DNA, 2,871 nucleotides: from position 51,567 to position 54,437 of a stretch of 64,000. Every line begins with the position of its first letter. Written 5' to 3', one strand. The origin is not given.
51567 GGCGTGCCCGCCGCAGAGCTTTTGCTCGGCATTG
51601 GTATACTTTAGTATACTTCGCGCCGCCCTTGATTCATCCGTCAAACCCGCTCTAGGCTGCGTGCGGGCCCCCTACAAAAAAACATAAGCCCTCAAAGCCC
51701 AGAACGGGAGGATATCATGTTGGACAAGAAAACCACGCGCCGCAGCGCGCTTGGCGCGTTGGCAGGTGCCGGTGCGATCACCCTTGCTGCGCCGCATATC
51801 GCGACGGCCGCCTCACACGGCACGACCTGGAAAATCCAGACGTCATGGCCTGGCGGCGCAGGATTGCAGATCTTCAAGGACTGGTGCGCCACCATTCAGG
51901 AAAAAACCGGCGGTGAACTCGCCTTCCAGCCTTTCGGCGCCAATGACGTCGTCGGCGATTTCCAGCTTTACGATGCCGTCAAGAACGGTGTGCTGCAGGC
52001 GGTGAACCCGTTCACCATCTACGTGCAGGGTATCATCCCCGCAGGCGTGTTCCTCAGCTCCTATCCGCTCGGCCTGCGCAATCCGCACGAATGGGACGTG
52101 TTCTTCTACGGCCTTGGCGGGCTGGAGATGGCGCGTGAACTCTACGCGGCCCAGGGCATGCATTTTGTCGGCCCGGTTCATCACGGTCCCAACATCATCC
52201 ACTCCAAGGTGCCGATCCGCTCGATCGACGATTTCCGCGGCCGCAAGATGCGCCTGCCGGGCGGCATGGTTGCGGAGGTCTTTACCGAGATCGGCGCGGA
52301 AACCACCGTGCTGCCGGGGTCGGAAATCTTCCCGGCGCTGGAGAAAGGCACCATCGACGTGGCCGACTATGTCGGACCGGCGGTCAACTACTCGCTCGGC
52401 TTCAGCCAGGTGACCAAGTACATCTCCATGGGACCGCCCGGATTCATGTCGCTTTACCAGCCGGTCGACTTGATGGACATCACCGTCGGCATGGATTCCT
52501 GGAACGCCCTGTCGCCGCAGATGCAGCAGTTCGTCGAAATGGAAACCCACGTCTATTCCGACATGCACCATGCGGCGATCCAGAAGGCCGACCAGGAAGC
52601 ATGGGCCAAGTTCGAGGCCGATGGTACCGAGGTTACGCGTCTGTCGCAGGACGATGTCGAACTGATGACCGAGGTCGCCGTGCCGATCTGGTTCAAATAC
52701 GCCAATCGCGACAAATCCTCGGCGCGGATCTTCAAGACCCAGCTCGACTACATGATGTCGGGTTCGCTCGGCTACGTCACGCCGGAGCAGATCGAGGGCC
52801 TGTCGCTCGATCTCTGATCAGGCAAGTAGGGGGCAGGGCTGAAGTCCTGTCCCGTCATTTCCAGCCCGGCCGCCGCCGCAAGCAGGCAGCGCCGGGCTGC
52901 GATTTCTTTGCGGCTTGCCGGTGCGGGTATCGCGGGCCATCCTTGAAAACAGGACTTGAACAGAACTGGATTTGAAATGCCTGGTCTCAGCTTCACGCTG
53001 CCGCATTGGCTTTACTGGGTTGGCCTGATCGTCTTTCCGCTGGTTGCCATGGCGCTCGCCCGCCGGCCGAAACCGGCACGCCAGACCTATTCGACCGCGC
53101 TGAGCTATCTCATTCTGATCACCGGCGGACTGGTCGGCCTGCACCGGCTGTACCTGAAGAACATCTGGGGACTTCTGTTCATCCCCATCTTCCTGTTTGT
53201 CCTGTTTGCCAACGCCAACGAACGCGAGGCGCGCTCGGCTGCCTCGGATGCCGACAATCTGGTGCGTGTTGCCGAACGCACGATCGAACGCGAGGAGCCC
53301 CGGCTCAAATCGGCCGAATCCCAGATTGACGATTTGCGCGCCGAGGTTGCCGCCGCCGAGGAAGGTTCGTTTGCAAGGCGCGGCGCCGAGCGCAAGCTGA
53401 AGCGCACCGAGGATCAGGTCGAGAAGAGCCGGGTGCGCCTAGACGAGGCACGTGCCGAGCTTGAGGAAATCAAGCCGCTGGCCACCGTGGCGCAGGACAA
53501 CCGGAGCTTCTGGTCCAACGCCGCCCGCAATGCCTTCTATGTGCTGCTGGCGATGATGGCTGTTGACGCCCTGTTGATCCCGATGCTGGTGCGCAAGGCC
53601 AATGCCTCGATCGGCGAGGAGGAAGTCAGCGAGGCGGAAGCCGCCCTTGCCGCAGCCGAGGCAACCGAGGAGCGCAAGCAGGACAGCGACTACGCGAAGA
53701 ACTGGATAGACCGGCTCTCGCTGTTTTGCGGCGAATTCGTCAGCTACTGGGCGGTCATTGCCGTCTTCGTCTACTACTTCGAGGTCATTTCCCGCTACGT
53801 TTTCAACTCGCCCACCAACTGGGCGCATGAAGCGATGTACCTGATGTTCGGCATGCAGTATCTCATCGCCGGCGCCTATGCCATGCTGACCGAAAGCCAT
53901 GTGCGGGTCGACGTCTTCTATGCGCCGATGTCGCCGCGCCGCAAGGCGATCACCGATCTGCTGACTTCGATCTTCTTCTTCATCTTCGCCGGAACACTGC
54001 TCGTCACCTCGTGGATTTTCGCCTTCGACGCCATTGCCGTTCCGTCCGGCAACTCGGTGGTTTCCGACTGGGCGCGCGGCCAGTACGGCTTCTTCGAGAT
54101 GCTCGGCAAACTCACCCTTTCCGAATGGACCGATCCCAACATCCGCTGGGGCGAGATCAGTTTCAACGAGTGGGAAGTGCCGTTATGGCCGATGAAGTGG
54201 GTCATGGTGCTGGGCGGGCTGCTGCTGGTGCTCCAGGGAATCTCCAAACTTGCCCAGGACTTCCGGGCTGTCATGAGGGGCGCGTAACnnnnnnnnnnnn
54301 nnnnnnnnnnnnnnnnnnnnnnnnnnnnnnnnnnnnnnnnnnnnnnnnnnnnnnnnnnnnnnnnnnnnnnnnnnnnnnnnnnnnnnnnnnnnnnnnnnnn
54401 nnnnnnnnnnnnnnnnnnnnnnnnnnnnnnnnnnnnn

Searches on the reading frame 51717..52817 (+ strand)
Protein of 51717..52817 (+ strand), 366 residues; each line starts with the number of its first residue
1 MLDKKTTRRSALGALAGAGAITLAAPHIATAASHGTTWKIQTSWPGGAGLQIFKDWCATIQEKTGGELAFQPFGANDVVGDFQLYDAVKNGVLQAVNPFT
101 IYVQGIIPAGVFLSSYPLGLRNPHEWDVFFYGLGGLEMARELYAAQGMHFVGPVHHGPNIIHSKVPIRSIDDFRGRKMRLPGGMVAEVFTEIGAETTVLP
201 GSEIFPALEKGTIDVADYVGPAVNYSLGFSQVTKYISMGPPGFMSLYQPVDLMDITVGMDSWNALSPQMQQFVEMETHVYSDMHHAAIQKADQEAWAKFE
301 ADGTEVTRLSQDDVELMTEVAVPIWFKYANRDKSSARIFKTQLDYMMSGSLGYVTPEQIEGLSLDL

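Call 4: search_protein_families(library=pfam, proteins=[window:51717-52817:+])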
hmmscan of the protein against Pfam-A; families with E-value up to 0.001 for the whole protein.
window:51717-52817:+ (366 aa): 1 family
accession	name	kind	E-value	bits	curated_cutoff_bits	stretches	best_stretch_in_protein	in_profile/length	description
PF03480.18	DctP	-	2.2e-40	139.2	23.4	1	53-329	15-283/286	Bacterial extracellular solute-binding protein, family 7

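Call 5: search_protein_families(library=ncbifam, proteins=[window:51717-52817:+])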
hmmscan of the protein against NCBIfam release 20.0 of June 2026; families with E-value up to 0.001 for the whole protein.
window:51717-52817:+ (366 aa): 2 families
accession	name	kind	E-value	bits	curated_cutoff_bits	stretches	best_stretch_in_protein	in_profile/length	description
NF037995.1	TRAP_S1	subfamily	1.2e-23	83.8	50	1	53-313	16-267/271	TRAP transporter substrate-binding protein DctP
TIGR00787.1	dctP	subfamily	1.9e-19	70.1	175.05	1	58-301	20-255/257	DctP family TRAP transporter solute-binding subunit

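Call 6: search_solved_structures(query=window:51717-52817:+, max_evalue=0.00001, show_alignments=3)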
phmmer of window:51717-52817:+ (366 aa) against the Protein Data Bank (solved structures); distinct sequences matched with E-value up to 0.00001: 62 (the best 60 are shown).
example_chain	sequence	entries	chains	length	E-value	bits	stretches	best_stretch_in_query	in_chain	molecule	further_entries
2zzv_A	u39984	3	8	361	1.2e-119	403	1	4-364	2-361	ABC transporter, solute-binding protein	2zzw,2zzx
7e9y_A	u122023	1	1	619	7.9e-109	367.4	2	28-216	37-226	Lactate-binding periplasmic protein TTHA0766,Lactate-binding periplasmic protein TTHA0766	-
8zmz_A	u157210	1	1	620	8.3e-105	354.2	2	28-215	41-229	Lactate-binding periplasmic protein TTHA0766,Red fluorescent protein drFP583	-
4pe3_A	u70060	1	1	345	1.2e-31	113.5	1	31-348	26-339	TRAP dicarboxylate transporter-DctP subunit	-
4yzz_A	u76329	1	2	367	3.6e-26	95.5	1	11-334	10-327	TRAP TRANSPORTER SOLUTE BINDING PROTEIN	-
4yic_A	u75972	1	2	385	3.9e-26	95.4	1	11-334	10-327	TRAP TRANSPORTER SOLUTE BINDING PROTEIN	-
5cm6_A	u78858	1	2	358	4.8e-26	95.1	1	37-345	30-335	TRAP dicarboxylate transporter-DctP subunit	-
7ug8_A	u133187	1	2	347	8e-26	94.3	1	36-332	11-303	Ketoacid-binding protein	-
4pet_A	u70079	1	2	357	3e-25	92.5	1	37-346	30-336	Extracellular solute-binding protein, family 7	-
2hzk_A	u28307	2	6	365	1.1e-22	84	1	13-324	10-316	TRAP-T family sorbitol/mannitol transporter, periplasmic binding protein, SmoM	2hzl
5im2_A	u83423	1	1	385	3.4e-14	56.1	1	15-291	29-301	Twin-arginine translocation pathway signal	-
4n15_A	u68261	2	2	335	2e-13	53.5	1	59-331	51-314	TRAP dicarboxylate transporter, DctP subunit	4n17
4ln5_A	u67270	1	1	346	2.1e-13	53.4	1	59-331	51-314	TRAP dicarboxylate transporter, DctP subunit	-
4x8r_A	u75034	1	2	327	4.1e-13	52.5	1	57-333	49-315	TRAP dicarboxylate transporter, DctP subunit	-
4uab_A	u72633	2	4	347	6.9e-13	51.8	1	35-341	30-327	Twin-arginine translocation pathway signal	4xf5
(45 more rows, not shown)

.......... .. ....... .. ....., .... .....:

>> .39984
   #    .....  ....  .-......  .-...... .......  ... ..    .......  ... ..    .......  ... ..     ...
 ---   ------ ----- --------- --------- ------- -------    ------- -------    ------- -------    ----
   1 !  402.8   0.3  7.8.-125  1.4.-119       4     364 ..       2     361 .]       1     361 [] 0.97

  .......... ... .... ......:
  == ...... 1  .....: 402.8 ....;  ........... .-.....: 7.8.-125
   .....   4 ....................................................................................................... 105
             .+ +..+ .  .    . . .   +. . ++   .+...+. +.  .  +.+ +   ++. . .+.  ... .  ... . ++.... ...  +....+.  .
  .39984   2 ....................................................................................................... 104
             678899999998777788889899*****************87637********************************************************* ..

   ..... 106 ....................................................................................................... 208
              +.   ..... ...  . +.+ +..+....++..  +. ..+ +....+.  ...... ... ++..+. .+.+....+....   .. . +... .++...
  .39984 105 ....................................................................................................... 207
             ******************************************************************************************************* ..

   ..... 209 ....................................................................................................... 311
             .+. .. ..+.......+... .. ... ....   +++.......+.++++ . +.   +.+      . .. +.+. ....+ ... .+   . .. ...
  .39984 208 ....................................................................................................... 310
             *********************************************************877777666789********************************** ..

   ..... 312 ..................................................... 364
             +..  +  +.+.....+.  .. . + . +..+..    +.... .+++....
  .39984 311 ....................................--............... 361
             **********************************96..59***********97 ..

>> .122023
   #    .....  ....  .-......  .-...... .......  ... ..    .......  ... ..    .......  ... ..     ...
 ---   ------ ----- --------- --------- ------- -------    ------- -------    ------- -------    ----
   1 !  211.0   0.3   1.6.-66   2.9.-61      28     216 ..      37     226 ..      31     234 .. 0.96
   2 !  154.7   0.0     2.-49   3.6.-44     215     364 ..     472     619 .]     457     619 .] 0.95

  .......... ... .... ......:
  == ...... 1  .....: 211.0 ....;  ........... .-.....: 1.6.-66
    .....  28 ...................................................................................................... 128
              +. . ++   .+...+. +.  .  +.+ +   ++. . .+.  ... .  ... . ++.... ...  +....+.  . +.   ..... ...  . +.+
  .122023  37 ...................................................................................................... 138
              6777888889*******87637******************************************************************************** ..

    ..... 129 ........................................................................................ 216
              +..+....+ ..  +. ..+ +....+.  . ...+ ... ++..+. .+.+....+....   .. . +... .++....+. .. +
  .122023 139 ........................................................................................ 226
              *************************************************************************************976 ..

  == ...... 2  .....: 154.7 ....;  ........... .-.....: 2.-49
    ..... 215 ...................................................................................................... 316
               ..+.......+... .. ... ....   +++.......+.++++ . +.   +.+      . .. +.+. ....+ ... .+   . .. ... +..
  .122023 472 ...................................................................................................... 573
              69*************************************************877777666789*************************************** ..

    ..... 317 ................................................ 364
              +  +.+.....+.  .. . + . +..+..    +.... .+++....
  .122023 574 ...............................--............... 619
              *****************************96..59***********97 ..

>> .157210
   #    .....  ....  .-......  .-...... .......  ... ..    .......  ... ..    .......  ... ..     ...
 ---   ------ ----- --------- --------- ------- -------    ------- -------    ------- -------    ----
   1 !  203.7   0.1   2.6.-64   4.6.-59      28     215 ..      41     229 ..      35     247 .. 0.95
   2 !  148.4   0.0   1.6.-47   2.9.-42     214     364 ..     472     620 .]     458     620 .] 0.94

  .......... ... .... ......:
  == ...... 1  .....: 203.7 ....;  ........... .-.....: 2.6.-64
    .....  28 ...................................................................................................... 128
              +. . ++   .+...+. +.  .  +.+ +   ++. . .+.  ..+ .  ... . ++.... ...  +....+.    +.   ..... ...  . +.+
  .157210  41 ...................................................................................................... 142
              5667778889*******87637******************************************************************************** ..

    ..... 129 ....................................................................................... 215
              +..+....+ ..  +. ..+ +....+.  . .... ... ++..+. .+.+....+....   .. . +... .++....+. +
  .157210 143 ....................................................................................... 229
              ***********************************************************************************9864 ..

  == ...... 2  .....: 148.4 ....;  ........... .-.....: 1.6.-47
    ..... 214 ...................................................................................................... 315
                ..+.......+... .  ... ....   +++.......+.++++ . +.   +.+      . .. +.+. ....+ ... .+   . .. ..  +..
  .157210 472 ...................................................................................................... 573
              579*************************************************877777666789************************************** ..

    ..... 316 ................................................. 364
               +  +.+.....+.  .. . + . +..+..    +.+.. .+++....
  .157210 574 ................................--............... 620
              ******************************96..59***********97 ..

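Call 44: find_related_loci(query=window:51717-52817:+, collection=genome_contigs, flank=8000)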
Query window:51717-52817:+ (366 aa) in genome_contigs; peptide patterns used: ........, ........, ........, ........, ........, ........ (x = any residue, [..] = any of these).
351 stretches matched a pattern; 325 encode a relative of the query (tblastn E <= 1e-3); the best 80 are kept; 80 distinct loci.
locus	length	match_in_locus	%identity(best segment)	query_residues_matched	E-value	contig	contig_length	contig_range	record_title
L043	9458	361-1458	98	1-366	0e+0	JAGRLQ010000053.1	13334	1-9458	MAG: Nitratireductor sp. isolate HKST-UBA69 2009_21577, whole genome shotgun sequence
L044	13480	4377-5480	89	2-366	0e+0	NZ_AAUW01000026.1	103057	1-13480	Roseibium aggregatum IAM 12614 1101096003789, whole genome shotgun sequence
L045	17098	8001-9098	90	1-366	0e+0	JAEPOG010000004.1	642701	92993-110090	MAG: Rhizobiaceae bacterium isolate HXMU1421-7 k141_32248_length_642701_cov_58.8820, whole genome shotgun sequence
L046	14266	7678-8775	89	1-366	0e+0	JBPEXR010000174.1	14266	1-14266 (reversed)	MAG: Paracoccaceae bacterium isolate MAG29 MAG29_MAG29_174, whole genome shotgun sequence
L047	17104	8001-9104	90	2-366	0e+0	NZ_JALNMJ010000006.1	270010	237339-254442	Roseibium sediminicola strain CAU 1639 contig6, whole genome shotgun sequence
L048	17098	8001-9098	89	1-366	0e+0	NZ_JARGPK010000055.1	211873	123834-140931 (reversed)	MAG: Antarcticimicrobium sp. isolate bin_ti_oxhcr1.003 k141_35820, whole genome shotgun sequence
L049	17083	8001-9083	91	6-366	0e+0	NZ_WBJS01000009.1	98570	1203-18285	Thioclava sp. JE_KL1 scaffold_8, whole genome shotgun sequence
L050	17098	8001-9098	89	1-366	0e+0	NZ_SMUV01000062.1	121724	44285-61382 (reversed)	Antarcticimicrobium luteum strain 318-1 NODE_20_length_121636_cov_110.135956, whole genome shotgun sequence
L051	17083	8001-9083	91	6-366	0e+0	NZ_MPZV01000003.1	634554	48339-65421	Thioclava sediminum strain TAW-CT134 contig3, whole genome shotgun sequence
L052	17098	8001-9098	89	1-366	0e+0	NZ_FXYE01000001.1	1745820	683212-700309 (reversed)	Actibacterium lipolyticum strain CECT 8621, whole genome shotgun sequence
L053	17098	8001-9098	89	1-366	0e+0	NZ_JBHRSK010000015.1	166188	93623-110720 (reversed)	Acidimangrovimonas pyrenivorans strain KCTC 62192 soapdenovo_K_39_15, whole genome shotgun sequence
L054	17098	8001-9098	91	1-366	0e+0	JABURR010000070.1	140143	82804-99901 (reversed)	MAG: Rhodobacteraceae bacterium isolate Bin_6 NODE_36_length_140143_cov_26.48, whole genome shotgun sequence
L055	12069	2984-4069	89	5-366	0e+0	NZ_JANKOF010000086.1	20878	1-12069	Nitratireductor sp. ZSWI3 ZSWI3.00086, whole genome shotgun sequence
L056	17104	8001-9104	88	2-366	0e+0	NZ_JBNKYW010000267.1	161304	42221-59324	MAG: Roseibium sp. isolate D1D2.bin.12.orig k141_164052, whole genome shotgun sequence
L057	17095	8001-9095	89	2-366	0e+0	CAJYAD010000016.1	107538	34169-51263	MAG TPA_asm: uncultured Defluviimonas sp. isolate SRR5242449_bin.17_MetaBAT_v2.12.1_MAG genome assembly, contig: NODE_58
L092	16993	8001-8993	92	34-364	0e+0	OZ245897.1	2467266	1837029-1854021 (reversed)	MAG: Alphaproteobacteria bacterium isolate 080314bb-0704-4e38-8e23-ea467bae79ea genome assembly, chromosome: 1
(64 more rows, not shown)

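Call 47: search_protein_families(library=pfam, proteins=[L044:479-1657:+, L044:1667-2584:-, L044:11694-13478:-, L044:3378-4055:+, L046:11600-12325:-, L044:9311-9892:+, L047:2093-2782:-, L044:2837-3271:+, L048:11952-12698:-, L048:13543-14487:-])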
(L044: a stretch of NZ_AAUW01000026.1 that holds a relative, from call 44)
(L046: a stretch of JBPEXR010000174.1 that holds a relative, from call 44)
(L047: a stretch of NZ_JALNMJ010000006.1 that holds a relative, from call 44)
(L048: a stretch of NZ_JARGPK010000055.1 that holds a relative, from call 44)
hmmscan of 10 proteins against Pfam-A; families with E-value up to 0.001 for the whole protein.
L044:479-1657:+ (392 aa): 2 families
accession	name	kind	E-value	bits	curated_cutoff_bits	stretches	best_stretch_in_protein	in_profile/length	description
PF06779.20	MFS_4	-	4.1e-86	290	26.3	1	20-390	2-363/364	Uncharacterised MFS-type transporter YbfB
PF07690.21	MFS_1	-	1.3e-22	80.7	33.4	1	17-334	2-329/347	Major Facilitator Superfamily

L044:1667-2584:- (305 aa): 1 family
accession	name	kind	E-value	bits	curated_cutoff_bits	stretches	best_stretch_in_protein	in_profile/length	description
PF01063.24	Aminotran_4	-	1e-38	133.8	28.5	1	56-281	2-223/223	Amino-transferase class IV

L044:11694-13478:- (594 aa): 2 families
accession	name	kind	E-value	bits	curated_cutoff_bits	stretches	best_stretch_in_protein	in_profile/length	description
PF01642.28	MM_CoA_mutase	-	1.6e-187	624.6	22.1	1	1-414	102-511/512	Methylmalonyl-CoA mutase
PF02310.24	B12-binding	-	2e-21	76.5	32.1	1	458-573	2-119/121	B12 binding domain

L044:3378-4055:+ (225 aa): 3 families
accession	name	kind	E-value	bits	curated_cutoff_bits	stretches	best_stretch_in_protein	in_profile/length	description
PF00702.32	Hydrolase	-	2.5e-22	80.6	26.4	1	10-191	3-191/191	haloacid dehalogenase-like hydrolase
PF13419.12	HAD_2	-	2.9e-12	47.5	23.8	1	95-196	76-177/178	Haloacid dehalogenase-like hydrolase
PF12710.13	HAD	-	0.00073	20.4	27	1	13-146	3-129/189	haloacid dehalogenase-like hydrolase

L046:11600-12325:- (241 aa): 3 families
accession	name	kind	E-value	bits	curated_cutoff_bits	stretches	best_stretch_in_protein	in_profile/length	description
PF00005.33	ABC_tran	-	4e-33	115.3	25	1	27-169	3-136/137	ABC transporter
PF13304.12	AAA_21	-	4.2e-10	40.6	27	1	38-60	2-27/304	AAA domain, putative AbiEii toxin, Type IV TA system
PF02463.25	SMC_N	-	0.00016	21.6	40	0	36-57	25-49/220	RecF/RecN/SMC N terminal domain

L044:9311-9892:+ (193 aa): 1 family
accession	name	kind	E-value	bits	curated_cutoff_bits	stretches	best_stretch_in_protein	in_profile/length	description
PF11188.13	DUF2975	-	0.00014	22.2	27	1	79-190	20-127/130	Protein of unknown function (DUF2975)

L047:2093-2782:- (229 aa): 2 families
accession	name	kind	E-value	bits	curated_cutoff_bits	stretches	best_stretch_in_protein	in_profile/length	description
PF02777.23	Sod_Fe_C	-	4.5e-35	120.2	20.9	1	125-222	3-100/102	Iron/manganese superoxide dismutases, C-terminal domain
PF00081.27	Sod_Fe_N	-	2.1e-28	99.1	27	1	32-114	1-81/82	Iron/manganese superoxide dismutases, alpha-hairpin domain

L044:2837-3271:+ (144 aa): 2 families
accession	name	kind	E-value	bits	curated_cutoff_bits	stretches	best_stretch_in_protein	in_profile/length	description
PF00903.31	Glyoxalase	-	1.1e-10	42.4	20.6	1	4-124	1-121/121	Glyoxalase/Bleomycin resistance protein/Dioxygenase superfamily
PF22677.2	Ble-like_N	-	4.3e-05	23.6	24.5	1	10-44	7-41/41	Bleomycin resistance protein-like N-terminal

L048:11952-12698:- (248 aa): 1 family
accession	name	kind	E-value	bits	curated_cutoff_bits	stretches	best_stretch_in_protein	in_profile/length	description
PF00227.31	Proteasome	-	5.9e-09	36.3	22.4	1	4-186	7-175/189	Proteasome subunit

L048:13543-14487:- (314 aa): 1 family
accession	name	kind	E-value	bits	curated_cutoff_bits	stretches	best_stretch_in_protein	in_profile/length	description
PF04168.17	Alpha-E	-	3.6e-87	293.3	20.8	1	2-310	1-293/294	A predicted alpha-helical domain with a conserved ER motif.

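Call 67: search_protein_families(library=pfam, proteins=[L092:11886-13184:+, L092:13187-14440:+, L092:14440-15390:+, L092:15377-16216:-, L092:5286-6017:+, L092:6030-6815:+, L092:9089-10411:+], max_evalue=0.01)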
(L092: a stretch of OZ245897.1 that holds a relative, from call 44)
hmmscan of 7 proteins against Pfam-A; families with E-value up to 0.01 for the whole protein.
L092:11886-13184:+ (432 aa): 0 families

L092:13187-14440:+ (417 aa): 2 families
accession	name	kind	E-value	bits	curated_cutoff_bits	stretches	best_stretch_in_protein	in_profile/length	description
PF13406.11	SLT_2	-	3.3e-98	328.9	24.3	1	42-332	3-292/292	Transglycosylase SLT domain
PF01471.23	PG_binding_1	-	3.2e-11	43.7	23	1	361-413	5-57/57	Putative peptidoglycan binding domain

L092:14440-15390:+ (316 aa): 2 families
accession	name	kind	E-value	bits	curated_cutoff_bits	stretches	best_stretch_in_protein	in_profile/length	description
PF03330.24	DPBB_1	-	4.4e-25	88.2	28.8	1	82-170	2-82/83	Lytic transglycolase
PF05036.18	SPOR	-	3e-09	37.5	21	1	244-308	6-69/76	SPOR domain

L092:15377-16216:- (279 aa): 1 family
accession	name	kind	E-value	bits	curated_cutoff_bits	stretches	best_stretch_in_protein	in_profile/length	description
PF01116.26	F_bP_aldolase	-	2.3e-70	237.7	25.5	1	6-261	2-259/277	Fructose-bisphosphate aldolase class-II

L092:5286-6017:+ (243 aa): 1 family
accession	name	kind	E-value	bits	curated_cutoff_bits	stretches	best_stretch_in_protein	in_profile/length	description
PF13763.11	DUF4167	-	8.9e-23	80.8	25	1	31-102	3-74/78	Domain of unknown function (DUF4167)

L092:6030-6815:+ (261 aa): 1 family
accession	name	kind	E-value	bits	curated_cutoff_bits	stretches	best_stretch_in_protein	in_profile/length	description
PF03372.29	Exo_endo_phos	-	7.2e-28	98.2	24.5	1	5-250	1-225/225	Endonuclease/Exonuclease/phosphatase family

L092:9089-10411:+ (440 aa): 2 families
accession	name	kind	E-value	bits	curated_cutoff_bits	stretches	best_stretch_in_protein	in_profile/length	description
PF04290.18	DctQ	-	1.1e-17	64.6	28.3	1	267-353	2-87/132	Tripartite ATP-independent periplasmic transporters, DctQ component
PF05154.21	TM2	-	2.2e-06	28.2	27.9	1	38-76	3-42/51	TM2 domain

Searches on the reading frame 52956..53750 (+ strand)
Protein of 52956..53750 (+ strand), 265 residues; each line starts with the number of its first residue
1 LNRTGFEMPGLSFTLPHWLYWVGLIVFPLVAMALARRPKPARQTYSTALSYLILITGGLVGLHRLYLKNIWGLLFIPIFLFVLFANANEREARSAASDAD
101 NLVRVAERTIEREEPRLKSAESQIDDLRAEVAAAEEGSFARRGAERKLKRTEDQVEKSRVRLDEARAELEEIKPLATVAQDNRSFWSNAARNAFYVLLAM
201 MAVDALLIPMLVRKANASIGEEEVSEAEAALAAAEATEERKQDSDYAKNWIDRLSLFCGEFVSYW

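Call 67: search_protein_families(library=pfam, proteins=[window:52956-53750:+], max_evalue=0.01)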
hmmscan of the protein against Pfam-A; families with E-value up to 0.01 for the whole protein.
window:52956-53750:+ (265 aa): 1 family
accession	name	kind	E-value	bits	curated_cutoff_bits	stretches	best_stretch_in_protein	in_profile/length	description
PF05154.21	TM2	-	0.0065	17.1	27.9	0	44-81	2-40/51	TM2 domain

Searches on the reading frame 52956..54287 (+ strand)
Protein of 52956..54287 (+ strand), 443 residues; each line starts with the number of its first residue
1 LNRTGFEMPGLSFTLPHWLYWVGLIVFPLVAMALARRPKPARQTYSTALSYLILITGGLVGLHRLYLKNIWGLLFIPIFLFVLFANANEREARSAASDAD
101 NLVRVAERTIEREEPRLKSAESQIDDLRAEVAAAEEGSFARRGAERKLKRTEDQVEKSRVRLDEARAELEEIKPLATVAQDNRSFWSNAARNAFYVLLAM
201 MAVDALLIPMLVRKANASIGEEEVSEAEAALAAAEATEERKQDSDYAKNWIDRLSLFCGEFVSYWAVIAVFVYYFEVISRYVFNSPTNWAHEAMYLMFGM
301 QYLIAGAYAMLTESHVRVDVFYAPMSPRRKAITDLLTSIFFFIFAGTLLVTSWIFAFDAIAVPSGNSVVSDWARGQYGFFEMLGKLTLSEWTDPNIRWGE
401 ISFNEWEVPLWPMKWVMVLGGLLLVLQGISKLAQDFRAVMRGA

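Call 4: search_protein_families(library=pfam, proteins=[window:52956-54287:+])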
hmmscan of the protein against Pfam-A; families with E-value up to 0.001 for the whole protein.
window:52956-54287:+ (443 aa): 1 family
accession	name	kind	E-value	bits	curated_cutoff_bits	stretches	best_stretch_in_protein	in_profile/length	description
PF04290.18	DctQ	-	3e-18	66.4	28.3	1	272-358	4-89/132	Tripartite ATP-independent periplasmic transporters, DctQ component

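Call 5: search_protein_families(library=ncbifam, proteins=[window:52956-54287:+])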
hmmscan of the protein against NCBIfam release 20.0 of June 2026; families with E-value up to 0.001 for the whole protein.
window:52956-54287:+ (443 aa): 0 families
